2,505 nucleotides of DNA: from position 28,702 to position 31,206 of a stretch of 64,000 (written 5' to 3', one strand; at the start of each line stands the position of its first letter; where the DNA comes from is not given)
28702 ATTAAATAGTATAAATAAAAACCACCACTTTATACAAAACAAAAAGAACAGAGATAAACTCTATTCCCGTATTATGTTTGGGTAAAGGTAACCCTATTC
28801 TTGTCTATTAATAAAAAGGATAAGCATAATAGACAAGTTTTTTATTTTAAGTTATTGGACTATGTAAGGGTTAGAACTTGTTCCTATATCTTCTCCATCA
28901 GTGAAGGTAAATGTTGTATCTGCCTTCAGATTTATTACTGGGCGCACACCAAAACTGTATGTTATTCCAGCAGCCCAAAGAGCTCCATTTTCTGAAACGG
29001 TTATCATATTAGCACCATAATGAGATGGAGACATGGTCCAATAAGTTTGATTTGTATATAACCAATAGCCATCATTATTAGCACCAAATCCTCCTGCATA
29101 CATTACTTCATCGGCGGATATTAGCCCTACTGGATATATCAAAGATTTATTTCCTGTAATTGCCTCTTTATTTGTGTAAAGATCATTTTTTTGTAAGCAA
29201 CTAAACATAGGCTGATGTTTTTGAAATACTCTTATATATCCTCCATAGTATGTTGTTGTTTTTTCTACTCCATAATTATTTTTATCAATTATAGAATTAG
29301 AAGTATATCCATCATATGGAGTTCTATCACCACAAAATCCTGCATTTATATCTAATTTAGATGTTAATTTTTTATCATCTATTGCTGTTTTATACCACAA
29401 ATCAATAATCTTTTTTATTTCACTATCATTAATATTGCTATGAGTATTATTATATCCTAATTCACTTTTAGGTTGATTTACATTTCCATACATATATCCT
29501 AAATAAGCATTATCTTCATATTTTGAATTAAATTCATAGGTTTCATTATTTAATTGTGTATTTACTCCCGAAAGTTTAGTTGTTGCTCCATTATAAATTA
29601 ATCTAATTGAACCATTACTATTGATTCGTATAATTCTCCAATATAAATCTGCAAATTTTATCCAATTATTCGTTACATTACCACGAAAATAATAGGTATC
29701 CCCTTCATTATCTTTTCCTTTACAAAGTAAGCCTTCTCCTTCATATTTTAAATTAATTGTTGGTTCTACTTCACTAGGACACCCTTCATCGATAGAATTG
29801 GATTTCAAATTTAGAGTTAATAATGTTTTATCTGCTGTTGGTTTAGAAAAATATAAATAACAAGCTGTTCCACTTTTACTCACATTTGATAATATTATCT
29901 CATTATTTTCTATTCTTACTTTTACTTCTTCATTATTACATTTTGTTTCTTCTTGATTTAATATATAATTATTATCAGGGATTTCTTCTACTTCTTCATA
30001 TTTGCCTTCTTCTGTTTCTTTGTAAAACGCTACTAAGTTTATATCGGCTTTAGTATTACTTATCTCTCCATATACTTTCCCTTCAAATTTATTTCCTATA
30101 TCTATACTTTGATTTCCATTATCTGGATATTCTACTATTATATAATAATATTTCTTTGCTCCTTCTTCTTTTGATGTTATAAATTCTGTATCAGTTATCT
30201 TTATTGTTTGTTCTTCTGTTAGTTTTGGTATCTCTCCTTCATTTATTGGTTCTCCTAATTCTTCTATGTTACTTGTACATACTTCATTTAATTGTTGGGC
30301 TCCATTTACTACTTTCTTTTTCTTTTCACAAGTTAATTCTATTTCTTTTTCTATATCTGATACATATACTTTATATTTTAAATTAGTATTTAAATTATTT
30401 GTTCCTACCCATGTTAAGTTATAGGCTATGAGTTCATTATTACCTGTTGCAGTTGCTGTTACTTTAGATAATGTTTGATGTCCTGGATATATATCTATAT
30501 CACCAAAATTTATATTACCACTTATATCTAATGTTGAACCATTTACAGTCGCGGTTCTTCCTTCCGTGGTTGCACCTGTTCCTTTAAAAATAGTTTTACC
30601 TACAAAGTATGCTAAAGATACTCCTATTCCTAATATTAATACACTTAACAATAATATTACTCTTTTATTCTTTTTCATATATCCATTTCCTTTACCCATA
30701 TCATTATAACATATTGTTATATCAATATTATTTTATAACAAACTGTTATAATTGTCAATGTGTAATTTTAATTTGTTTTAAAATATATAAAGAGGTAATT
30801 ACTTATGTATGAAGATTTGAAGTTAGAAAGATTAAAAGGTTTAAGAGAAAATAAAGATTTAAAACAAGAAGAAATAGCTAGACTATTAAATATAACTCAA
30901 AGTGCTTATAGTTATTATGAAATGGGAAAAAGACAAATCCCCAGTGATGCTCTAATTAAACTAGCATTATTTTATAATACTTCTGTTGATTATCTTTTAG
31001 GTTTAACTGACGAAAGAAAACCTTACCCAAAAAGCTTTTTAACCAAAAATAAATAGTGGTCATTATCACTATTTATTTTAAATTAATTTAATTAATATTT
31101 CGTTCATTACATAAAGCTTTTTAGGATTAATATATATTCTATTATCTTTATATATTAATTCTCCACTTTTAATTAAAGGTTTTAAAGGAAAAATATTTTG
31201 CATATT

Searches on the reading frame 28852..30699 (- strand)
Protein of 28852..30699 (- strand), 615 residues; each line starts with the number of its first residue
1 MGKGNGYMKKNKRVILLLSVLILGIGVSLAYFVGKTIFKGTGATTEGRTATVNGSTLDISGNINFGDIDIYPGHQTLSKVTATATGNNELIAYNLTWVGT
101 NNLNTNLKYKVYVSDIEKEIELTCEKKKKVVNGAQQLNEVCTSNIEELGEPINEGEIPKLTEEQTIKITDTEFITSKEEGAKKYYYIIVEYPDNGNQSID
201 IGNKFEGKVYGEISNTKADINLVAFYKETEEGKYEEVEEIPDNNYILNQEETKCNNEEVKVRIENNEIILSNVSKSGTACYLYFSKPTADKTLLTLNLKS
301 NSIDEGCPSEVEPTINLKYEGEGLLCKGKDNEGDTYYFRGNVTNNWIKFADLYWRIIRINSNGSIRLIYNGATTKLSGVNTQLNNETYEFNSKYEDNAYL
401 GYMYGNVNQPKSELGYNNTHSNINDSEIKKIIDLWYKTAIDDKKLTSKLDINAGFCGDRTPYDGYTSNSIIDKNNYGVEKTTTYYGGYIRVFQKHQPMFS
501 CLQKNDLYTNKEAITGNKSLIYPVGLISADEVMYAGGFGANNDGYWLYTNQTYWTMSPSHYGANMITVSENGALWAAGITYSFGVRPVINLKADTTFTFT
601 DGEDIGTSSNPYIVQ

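Call 13: search_protein_families(library=pfam, proteins=[window:28852-30699:-], max_evalue=0.01)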
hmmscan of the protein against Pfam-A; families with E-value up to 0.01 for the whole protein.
window:28852-30699:- (615 aa): 1 family
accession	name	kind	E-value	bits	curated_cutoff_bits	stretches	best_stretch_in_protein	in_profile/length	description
PF19789.6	DUF6273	-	0.00056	20.2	23.5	1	549-592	127-171/172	Domain of unknown function (DUF6273)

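Call 14: search_protein_families(library=ncbifam, proteins=[window:28852-30699:-], max_evalue=0.01)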
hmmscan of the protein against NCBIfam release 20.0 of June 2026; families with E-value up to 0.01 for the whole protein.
window:28852-30699:- (615 aa): 0 families

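Call 74: search_protein_families(library=phrogs, proteins=[window:28852-30699:-], max_evalue=0.001)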
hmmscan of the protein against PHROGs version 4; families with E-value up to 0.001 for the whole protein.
window:28852-30699:- (615 aa): 0 families

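Call 75: search_protein_families(library=padloc, proteins=[window:28852-30699:-], max_evalue=0.001)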
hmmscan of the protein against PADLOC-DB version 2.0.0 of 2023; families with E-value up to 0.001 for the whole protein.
window:28852-30699:- (615 aa): 0 families

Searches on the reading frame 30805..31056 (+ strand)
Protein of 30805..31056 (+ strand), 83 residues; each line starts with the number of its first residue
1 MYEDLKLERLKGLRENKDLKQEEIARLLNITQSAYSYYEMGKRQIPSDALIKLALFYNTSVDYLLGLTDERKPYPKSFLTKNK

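Call 13: search_protein_families(library=pfam, proteins=[window:30805-31056:+], max_evalue=0.01)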
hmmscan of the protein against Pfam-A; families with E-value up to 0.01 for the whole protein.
window:30805-31056:+ (83 aa): 7 families
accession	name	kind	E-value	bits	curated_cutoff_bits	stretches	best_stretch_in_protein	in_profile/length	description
PF01381.28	HTH_3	-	3.4e-14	53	23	1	10-64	1-55/55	Helix-turn-helix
PF12844.13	HTH_19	-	6e-11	42.5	30.2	1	8-70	2-64/64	Helix-turn-helix domain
PF13560.12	HTH_31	-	1e-09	39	27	1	9-62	5-59/64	Helix-turn-helix domain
PF22495.2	HTH_92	-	0.00081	19.1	27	1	13-48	3-37/45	RsaL-like HTH domain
PF15731.11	MqsA_antitoxin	-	0.00091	19.8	30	1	11-54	75-117/131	Antitoxin component of bacterial toxin-antitoxin system, MqsA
PF13744.12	HTH_37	-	0.0036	17.5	27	1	11-42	24-55/80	Helix-turn-helix domain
PF07022.19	Phage_CI_repr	-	0.0083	16.9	22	1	20-66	14-59/65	Bacteriophage CI repressor helix-turn-helix domain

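Call 14: search_protein_families(library=ncbifam, proteins=[window:30805-31056:+], max_evalue=0.01)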
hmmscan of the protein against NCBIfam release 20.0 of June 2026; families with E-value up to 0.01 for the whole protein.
window:30805-31056:+ (83 aa): 6 families
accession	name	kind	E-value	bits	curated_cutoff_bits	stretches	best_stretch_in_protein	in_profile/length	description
NF041951.1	phage_RstR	subfamily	4.9e-14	52.5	80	1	8-74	5-71/108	RstR family transcriptional repressor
TIGR03830.1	CxxCG_CxxCG_HTH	subfamily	4.9e-06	26.4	61.8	1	8-53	68-112/127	type II TA system antitoxin MqsA family protein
NF047948.1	male_kill_WMK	equivalog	5.2e-05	22.8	300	1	9-70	166-227/300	WO male-killing family protein Wmk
NF041575.1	antitoxPezA_Strep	equivalog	9.1e-05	22.5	290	1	8-61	4-57/158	type II toxin-antitoxin system antitoxin PezA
NF007257.0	PRK09706.1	subfamily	0.0024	17.7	101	1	8-76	8-76/135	transcriptional repressor DicA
TIGR02607.1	antidote_HigA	equivalog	0.0061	16.4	47.7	1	18-67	20-69/81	HigA family addiction module antitoxin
